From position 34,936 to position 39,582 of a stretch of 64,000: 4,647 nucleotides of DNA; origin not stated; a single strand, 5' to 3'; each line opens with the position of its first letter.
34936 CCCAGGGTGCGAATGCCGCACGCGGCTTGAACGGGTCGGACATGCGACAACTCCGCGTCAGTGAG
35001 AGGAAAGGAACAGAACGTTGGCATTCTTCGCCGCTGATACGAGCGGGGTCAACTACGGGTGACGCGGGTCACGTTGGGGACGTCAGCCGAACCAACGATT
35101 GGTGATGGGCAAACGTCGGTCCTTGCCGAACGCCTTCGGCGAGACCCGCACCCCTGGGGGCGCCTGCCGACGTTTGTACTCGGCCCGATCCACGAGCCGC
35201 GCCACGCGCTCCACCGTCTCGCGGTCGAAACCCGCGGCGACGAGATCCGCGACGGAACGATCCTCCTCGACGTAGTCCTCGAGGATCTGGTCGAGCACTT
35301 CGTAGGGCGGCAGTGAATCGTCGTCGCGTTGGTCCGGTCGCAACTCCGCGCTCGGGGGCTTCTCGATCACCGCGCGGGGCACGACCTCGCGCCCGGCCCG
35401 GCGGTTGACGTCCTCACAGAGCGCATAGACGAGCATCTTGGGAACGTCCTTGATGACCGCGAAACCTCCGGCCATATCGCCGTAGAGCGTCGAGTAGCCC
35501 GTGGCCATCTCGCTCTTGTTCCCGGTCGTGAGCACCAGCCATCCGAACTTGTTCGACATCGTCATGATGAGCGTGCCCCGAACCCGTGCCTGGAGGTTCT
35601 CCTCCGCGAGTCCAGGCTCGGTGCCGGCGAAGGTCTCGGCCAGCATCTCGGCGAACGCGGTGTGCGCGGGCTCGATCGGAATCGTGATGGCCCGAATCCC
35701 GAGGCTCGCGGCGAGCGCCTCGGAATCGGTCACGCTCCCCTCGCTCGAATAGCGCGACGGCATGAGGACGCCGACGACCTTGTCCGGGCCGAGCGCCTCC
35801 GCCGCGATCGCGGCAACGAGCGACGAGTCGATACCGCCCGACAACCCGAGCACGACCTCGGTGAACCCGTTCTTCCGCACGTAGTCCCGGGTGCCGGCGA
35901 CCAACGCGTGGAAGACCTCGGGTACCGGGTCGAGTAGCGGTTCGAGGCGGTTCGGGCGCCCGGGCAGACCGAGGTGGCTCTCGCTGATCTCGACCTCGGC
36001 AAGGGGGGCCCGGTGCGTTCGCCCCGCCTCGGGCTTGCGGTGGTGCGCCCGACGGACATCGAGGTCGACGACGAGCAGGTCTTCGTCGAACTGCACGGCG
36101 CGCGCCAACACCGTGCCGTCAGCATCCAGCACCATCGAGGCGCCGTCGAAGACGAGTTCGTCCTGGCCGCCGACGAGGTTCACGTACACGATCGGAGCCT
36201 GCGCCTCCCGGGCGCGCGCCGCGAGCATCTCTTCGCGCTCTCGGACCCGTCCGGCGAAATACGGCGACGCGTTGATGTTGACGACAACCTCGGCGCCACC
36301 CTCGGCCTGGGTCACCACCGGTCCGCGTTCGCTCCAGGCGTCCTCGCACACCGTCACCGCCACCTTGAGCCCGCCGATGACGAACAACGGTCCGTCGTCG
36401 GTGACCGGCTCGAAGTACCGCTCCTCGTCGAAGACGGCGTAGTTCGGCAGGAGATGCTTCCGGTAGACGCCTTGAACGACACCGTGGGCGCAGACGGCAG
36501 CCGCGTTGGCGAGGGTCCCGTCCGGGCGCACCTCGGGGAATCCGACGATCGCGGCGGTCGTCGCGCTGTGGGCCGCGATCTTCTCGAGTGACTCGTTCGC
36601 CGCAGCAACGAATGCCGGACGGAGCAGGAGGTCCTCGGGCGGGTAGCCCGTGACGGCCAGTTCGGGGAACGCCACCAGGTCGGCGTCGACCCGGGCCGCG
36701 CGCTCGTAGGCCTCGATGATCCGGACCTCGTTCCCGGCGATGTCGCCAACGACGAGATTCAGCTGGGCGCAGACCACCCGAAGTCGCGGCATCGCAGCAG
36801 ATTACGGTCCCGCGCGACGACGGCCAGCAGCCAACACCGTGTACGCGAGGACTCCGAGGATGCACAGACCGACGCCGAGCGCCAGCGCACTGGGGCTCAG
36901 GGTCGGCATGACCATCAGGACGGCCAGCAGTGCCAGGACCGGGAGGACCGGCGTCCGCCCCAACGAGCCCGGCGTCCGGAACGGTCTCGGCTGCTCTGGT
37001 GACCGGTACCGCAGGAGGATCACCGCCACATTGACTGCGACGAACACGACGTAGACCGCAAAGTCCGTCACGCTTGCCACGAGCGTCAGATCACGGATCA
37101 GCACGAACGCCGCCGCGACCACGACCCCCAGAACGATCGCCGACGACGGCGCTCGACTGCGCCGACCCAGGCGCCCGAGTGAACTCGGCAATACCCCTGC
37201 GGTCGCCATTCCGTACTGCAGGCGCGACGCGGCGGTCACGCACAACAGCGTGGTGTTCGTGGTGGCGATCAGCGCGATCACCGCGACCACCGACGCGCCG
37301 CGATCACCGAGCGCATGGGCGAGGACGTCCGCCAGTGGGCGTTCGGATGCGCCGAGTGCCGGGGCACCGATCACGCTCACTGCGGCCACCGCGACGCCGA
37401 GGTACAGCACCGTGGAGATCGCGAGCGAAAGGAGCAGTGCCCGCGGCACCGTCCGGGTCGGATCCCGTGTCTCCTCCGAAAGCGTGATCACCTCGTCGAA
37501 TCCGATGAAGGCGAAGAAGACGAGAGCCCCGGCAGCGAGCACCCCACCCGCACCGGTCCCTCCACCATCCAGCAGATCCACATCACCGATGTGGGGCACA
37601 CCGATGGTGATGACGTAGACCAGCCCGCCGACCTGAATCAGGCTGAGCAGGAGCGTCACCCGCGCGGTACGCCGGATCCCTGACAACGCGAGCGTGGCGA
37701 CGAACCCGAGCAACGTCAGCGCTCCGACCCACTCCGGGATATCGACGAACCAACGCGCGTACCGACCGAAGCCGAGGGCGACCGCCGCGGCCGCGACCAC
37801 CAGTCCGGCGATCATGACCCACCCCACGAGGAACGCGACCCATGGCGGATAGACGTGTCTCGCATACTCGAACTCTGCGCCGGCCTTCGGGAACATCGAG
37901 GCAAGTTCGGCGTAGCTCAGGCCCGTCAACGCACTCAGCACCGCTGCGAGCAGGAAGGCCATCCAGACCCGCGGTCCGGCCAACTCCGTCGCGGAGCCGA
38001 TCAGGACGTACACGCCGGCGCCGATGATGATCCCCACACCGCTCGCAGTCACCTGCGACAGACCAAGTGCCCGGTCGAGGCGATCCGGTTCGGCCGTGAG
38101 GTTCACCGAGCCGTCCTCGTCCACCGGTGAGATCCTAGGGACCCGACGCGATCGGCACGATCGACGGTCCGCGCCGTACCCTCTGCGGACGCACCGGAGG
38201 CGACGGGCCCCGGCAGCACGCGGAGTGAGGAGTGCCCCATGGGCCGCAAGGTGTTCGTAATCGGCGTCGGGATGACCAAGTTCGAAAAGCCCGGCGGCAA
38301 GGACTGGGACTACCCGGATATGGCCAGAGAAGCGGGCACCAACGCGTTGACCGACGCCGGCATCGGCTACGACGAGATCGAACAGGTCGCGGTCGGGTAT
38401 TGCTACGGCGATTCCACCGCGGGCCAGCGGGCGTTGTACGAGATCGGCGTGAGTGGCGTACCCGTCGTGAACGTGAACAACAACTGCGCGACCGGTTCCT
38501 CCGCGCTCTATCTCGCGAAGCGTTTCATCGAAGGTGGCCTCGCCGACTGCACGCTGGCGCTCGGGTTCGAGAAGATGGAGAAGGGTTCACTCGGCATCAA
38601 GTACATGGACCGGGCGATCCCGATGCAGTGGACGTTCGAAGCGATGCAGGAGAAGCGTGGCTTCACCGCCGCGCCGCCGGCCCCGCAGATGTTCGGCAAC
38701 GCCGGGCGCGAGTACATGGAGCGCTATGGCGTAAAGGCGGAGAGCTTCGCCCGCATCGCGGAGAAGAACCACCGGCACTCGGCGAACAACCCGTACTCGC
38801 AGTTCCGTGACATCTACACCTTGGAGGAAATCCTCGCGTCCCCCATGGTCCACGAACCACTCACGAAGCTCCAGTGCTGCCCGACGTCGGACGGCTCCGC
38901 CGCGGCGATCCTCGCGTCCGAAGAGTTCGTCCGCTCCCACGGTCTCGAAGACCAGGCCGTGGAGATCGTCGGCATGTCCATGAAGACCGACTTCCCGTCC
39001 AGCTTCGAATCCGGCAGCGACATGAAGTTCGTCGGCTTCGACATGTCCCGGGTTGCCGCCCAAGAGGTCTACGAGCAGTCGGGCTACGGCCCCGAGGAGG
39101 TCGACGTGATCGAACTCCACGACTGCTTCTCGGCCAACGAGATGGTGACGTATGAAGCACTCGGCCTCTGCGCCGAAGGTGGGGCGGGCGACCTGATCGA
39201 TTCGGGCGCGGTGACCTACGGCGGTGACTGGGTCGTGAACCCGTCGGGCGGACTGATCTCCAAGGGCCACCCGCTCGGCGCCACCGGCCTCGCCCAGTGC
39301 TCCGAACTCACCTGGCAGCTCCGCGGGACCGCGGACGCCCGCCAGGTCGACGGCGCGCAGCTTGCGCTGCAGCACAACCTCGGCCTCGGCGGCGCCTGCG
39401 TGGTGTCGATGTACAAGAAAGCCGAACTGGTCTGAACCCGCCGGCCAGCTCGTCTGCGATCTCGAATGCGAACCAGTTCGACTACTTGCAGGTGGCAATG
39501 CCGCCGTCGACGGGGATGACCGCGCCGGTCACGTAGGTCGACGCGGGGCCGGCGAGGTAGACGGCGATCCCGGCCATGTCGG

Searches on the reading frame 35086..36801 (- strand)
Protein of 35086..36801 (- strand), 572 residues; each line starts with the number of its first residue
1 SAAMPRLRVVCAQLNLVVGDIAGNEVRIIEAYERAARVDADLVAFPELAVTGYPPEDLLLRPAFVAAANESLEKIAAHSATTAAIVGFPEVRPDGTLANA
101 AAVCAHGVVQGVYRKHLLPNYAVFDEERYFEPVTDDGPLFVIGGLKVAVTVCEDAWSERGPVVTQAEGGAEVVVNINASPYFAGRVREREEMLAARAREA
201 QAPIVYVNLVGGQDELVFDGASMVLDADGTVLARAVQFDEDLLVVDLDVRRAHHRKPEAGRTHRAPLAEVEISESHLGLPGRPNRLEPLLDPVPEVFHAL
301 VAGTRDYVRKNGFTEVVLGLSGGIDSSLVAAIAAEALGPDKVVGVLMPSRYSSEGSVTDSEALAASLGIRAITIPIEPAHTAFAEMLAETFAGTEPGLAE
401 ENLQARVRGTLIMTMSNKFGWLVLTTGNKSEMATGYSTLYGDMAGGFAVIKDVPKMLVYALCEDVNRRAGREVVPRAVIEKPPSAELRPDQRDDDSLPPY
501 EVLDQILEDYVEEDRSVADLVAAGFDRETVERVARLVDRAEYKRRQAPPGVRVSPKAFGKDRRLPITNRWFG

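Call 46: search_protein_families(library=pfam, proteins=[window:35086-36801:-], max_evalue=0.0001)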
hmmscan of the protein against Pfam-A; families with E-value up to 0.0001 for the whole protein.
window:35086-36801:- (572 aa): 3 families
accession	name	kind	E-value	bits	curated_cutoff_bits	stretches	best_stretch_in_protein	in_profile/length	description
PF02540.23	NAD_synthase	-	2.6e-75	253.1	21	1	298-547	3-242/242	NAD synthase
PF00795.27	CN_hydrolase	-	2.9e-31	109.2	23.2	1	9-251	2-250/256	Carbon-nitrogen hydrolase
PF00733.27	Asn_synthase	-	7.5e-05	23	21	0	315-379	19-82/354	Asparagine synthase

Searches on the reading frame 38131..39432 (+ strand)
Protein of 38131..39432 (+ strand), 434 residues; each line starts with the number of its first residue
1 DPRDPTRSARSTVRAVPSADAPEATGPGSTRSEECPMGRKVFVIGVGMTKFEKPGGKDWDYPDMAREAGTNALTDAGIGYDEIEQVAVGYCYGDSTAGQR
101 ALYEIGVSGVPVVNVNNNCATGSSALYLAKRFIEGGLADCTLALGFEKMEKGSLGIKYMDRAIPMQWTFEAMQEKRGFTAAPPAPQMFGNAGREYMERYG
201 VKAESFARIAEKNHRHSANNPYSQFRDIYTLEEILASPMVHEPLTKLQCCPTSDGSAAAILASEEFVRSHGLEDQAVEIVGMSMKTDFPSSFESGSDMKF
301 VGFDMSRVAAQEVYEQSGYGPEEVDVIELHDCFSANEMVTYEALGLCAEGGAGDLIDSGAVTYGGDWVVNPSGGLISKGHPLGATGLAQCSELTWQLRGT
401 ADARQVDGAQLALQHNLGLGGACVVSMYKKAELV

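Call 46: search_protein_families(library=pfam, proteins=[window:38131-39432:+], max_evalue=0.0001)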
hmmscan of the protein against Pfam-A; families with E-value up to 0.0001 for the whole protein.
window:38131-39432:+ (434 aa): 3 families
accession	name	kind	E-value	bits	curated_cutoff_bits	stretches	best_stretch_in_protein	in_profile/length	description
PF22691.2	Thiolase_C_1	-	1.7e-35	122.3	28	1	296-419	10-132/144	Thiolase C-terminal domain-like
PF00108.29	Thiolase_N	-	2.3e-22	80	26.4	1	41-265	1-260/260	Thiolase, N-terminal domain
PF02803.24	Thiolase_C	-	7e-11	42.3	27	1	308-399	26-99/123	Thiolase, C-terminal domain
